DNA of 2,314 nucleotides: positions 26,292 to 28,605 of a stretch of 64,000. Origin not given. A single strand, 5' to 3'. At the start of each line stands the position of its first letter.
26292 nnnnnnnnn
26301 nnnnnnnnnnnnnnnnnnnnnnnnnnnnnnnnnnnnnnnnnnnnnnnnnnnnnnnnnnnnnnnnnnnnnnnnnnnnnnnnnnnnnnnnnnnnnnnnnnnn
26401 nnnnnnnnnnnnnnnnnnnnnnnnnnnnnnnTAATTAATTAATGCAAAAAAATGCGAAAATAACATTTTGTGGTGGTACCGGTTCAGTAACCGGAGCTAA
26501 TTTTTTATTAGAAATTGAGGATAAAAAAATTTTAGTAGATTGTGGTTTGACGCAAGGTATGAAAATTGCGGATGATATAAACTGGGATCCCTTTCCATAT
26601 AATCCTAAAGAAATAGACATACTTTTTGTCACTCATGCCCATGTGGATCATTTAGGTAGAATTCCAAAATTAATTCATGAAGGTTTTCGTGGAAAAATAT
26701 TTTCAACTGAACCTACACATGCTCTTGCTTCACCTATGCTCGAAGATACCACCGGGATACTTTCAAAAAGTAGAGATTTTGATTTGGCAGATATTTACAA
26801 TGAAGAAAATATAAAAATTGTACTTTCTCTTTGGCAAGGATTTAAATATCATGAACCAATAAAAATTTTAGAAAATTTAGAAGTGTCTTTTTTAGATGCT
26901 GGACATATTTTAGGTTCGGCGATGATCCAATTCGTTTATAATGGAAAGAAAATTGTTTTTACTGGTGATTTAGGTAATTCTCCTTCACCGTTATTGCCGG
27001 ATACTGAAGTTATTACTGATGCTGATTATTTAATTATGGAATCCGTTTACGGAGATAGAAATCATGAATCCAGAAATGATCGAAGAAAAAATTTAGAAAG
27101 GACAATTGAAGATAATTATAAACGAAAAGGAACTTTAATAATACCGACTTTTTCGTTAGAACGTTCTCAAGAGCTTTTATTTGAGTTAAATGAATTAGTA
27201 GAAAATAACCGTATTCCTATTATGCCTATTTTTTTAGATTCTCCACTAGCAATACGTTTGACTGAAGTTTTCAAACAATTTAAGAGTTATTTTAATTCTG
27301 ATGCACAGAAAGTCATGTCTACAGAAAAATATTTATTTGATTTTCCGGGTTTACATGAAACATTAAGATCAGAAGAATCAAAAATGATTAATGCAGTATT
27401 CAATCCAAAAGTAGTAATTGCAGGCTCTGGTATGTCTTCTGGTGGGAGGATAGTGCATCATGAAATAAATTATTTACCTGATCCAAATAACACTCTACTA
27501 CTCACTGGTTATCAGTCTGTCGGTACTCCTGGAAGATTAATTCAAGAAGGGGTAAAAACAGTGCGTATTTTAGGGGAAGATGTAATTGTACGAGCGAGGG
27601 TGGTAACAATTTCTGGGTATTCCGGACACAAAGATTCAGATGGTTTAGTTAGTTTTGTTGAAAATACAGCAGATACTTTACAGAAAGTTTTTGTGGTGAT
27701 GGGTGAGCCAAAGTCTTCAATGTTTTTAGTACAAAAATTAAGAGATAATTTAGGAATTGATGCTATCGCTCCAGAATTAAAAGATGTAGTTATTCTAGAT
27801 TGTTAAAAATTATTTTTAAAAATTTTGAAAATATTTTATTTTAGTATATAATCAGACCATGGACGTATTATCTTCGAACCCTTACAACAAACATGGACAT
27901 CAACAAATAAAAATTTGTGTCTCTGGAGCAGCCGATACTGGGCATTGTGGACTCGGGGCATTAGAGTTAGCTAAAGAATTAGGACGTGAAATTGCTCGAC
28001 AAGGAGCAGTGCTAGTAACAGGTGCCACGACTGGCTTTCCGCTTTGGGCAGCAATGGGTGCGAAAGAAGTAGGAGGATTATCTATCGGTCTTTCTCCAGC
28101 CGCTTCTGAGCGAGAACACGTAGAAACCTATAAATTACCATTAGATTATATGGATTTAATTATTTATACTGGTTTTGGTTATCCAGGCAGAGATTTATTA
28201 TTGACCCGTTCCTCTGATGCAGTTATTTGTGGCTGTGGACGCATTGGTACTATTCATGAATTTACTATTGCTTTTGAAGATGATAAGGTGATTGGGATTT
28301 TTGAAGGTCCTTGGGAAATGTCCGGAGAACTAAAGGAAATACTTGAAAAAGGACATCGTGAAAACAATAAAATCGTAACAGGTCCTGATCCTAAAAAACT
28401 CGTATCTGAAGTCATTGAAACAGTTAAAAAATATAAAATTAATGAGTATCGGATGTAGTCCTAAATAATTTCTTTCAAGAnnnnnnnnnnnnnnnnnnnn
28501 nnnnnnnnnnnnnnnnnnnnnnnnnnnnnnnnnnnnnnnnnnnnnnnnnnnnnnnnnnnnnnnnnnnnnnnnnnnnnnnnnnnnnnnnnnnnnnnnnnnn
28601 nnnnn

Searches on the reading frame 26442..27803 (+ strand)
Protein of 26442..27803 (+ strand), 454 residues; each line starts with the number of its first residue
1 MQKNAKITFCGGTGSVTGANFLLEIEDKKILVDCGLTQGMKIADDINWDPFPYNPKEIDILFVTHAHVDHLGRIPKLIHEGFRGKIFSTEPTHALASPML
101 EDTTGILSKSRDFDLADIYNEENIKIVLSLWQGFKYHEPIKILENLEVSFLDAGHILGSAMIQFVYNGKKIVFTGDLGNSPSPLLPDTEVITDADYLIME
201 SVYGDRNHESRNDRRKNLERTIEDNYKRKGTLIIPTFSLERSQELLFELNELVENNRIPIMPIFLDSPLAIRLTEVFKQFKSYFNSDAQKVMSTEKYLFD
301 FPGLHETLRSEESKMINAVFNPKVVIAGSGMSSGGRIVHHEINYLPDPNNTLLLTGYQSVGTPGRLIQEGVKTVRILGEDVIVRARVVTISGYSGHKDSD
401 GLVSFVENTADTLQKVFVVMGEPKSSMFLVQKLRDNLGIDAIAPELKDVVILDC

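Call 59: search_protein_families(library=pfam, proteins=[window:26442-27803:+], max_evalue=0.0001)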
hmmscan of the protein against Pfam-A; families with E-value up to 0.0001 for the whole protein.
window:26442-27803:+ (454 aa): 5 families
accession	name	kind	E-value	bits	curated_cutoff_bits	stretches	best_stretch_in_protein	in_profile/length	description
PF10996.14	Beta-Casp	-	9.1e-34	117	27.7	1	243-366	2-119/120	Beta-Casp domain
PF00753.33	Lactamase_B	-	8.2e-12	45.9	22.7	1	21-79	9-65/196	Metallo-beta-lactamase superfamily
PF16661.11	Lactamase_B_6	-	1e-11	45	27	1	22-179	1-164/193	Metallo-beta-lactamase superfamily domain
PF07521.17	RMMBL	-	9.2e-11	42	21.6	1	381-444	2-63/63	Zn-dependent metallo-hydrolase RNA specificity domain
PF12706.13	Lactamase_B_2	-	1e-07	32.2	27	1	29-206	2-170/200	Beta-lactamase superfamily domain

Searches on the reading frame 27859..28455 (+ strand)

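Call 59: search_protein_families(library=pfam, proteins=[window:27859-28455:+], max_evalue=0.0001)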
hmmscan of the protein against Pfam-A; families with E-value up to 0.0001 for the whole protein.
window:27859-28455:+ (199 aa): 1 family
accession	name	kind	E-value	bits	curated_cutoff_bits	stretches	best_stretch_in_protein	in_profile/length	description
PF18306.6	LDcluster4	-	5.7e-33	114.1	26.3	1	17-180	2-149/151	SLOG cluster4 family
